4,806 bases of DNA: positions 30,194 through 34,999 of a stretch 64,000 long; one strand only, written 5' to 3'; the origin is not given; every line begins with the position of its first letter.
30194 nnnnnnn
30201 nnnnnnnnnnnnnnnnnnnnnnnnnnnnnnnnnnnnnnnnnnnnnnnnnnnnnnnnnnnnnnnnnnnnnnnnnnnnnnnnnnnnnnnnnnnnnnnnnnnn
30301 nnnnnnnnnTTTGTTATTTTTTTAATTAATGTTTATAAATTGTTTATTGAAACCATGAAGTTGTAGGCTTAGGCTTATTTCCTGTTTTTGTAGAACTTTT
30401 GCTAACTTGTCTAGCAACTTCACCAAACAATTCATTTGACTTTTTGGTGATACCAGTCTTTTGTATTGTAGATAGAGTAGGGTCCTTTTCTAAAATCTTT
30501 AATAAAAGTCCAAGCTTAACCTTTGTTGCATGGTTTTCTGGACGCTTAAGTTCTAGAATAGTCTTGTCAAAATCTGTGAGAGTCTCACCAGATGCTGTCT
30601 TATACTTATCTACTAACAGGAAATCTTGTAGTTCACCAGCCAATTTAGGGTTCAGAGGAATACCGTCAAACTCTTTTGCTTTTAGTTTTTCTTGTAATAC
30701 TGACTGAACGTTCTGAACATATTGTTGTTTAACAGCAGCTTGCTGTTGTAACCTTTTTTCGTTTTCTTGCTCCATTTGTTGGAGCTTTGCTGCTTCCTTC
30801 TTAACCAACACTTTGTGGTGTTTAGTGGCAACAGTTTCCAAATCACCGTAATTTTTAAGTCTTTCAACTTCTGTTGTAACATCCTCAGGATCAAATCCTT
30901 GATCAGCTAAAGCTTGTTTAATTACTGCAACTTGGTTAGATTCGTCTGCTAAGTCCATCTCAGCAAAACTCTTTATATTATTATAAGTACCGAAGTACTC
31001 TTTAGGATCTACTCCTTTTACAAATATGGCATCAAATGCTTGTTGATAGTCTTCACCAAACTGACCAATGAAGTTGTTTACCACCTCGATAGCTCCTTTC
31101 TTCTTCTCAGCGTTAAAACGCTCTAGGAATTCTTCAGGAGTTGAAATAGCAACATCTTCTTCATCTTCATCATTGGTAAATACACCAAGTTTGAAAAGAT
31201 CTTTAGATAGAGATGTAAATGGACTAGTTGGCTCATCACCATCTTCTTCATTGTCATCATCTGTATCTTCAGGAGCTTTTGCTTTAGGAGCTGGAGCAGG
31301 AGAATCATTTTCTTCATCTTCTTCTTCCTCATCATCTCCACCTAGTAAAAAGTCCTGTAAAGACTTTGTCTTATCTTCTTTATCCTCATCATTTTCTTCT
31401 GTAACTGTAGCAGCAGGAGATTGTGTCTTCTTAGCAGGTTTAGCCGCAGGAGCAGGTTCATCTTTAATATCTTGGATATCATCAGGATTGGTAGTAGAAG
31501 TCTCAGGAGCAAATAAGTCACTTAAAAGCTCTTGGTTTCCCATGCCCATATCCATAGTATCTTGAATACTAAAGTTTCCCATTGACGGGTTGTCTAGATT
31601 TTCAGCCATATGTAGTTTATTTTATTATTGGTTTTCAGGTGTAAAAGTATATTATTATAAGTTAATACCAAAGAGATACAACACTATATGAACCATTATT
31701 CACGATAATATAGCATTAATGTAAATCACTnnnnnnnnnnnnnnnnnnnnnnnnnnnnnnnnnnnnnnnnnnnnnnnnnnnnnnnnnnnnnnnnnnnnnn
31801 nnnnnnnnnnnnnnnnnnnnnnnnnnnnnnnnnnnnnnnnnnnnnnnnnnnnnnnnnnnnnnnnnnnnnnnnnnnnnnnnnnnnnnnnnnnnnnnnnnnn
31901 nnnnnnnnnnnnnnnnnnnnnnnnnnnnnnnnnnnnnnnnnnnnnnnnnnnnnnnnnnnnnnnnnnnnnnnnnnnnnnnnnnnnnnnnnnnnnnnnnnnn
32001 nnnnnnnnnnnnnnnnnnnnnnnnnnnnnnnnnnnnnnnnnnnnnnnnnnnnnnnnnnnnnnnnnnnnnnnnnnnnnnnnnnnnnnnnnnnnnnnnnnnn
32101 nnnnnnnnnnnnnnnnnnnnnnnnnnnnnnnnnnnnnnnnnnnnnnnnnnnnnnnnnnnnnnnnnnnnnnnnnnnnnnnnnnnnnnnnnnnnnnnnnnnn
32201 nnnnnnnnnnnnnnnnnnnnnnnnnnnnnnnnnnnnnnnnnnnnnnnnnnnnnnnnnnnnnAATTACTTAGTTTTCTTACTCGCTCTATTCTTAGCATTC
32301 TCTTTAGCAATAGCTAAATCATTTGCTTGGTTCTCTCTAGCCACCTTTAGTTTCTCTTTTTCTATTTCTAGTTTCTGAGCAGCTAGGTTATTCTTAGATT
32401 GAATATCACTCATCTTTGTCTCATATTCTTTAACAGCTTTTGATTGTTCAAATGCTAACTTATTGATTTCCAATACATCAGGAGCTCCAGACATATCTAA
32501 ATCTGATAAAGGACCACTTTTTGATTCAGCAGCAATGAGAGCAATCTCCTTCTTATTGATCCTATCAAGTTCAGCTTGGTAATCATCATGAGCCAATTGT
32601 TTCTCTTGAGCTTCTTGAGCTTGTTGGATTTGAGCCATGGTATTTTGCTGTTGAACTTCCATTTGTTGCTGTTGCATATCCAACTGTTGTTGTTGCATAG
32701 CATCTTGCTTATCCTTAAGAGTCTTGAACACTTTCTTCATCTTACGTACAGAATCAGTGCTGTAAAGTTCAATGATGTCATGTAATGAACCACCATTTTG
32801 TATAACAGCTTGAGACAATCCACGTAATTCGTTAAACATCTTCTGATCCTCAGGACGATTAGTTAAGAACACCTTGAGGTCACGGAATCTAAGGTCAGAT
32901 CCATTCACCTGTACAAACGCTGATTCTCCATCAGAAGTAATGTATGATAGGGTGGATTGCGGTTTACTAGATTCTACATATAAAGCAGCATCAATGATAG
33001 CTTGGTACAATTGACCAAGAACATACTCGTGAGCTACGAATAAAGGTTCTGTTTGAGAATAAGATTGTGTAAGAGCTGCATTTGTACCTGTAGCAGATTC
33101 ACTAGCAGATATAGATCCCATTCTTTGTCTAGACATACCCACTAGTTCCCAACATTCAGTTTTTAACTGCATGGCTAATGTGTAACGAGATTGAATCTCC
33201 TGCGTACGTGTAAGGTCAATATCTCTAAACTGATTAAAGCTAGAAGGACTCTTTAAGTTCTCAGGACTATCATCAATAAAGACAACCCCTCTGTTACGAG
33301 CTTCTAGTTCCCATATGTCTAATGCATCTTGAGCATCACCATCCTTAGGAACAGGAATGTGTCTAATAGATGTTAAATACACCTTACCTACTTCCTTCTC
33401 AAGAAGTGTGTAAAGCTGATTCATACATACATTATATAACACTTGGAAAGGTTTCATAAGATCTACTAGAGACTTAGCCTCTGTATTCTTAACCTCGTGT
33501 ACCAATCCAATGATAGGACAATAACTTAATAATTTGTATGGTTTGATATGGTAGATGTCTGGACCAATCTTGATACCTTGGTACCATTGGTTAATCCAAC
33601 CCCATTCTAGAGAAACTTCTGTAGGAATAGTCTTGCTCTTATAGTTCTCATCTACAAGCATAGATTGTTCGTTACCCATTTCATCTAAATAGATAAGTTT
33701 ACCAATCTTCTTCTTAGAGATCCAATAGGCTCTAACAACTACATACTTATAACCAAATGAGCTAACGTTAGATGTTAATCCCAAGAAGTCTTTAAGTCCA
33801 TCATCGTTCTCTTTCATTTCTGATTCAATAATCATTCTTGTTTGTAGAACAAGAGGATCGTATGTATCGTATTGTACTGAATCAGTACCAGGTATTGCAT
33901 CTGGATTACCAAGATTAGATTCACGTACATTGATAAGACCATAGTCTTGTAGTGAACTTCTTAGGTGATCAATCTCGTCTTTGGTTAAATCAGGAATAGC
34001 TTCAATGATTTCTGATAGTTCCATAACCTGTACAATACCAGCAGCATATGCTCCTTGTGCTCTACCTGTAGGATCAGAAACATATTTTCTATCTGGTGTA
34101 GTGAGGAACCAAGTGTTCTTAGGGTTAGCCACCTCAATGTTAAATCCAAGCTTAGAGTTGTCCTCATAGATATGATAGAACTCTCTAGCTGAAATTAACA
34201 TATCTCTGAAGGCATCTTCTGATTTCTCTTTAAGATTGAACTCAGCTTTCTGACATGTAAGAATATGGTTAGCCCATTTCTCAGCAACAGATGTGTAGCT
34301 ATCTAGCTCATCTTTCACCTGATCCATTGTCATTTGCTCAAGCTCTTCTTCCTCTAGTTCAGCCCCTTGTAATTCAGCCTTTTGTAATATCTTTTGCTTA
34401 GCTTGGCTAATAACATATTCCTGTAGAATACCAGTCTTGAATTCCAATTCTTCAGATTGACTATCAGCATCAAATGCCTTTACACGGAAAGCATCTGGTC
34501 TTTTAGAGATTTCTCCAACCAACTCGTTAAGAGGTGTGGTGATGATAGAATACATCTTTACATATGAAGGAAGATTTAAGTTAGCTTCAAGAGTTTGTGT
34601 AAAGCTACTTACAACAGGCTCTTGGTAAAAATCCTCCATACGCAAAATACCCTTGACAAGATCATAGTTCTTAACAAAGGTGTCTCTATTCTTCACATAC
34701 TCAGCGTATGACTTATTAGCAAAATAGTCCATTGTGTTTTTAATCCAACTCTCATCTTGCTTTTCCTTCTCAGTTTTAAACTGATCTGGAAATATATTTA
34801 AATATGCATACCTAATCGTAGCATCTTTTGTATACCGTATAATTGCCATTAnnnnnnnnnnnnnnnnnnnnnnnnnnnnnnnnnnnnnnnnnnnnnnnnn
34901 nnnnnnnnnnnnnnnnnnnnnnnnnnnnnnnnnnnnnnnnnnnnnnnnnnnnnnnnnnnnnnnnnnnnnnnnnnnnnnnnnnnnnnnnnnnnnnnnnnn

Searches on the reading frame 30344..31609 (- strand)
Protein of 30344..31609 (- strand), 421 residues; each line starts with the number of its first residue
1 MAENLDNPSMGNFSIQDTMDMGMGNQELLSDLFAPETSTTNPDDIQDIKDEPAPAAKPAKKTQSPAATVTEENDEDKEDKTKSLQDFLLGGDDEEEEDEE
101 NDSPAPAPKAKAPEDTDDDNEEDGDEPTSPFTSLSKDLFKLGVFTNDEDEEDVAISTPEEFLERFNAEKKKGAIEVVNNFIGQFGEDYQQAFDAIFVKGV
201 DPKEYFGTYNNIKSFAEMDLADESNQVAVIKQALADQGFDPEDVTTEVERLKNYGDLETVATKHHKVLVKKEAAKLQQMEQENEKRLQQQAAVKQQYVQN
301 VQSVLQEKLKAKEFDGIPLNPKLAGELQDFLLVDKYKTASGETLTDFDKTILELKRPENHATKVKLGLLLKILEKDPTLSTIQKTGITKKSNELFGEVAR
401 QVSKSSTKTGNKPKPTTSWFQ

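Call 8: search_protein_families(library=phrogs, proteins=[window:30344-31609:-], max_evalue=0.00001)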
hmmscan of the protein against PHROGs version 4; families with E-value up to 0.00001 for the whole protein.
window:30344-31609:- (421 aa): 1 family
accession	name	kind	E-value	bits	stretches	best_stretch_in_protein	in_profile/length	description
phrog_16294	-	unknown function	2.5e-08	34.5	1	217-414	182-373/381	-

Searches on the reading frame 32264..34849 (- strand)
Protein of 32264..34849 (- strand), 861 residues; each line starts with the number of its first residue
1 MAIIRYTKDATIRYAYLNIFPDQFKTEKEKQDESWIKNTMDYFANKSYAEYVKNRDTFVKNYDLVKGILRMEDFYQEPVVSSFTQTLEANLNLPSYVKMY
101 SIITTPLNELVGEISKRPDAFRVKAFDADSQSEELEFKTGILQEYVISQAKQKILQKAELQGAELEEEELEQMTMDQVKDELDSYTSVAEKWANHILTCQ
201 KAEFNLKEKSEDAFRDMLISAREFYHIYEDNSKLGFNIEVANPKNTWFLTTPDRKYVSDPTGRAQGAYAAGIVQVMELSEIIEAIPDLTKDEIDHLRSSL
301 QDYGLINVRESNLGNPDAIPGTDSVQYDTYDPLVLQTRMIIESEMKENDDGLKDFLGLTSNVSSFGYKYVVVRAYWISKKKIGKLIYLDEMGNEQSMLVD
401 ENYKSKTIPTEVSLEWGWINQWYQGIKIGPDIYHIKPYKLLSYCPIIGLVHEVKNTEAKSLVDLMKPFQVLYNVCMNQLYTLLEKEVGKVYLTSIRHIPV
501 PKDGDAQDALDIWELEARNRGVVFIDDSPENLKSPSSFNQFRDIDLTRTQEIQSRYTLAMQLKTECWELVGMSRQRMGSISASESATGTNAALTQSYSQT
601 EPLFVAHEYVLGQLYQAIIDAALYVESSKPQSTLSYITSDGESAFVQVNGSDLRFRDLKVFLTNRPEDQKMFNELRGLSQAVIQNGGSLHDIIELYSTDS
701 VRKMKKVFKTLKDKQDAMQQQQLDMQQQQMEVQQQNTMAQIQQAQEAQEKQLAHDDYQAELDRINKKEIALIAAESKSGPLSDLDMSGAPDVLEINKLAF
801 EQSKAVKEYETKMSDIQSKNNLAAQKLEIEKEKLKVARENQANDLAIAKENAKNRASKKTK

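Call 8: search_protein_families(library=phrogs, proteins=[window:32264-34849:-], max_evalue=0.00001)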
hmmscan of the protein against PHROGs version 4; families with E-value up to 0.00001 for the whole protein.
window:32264-34849:- (861 aa): 2 families
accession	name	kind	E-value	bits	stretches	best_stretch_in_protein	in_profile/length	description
phrog_6547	-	head and packaging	2.8e-99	334.3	1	19-855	8-814/827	portal protein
phrog_156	-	head and packaging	1.1e-07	31.7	1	193-828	100-662/681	portal protein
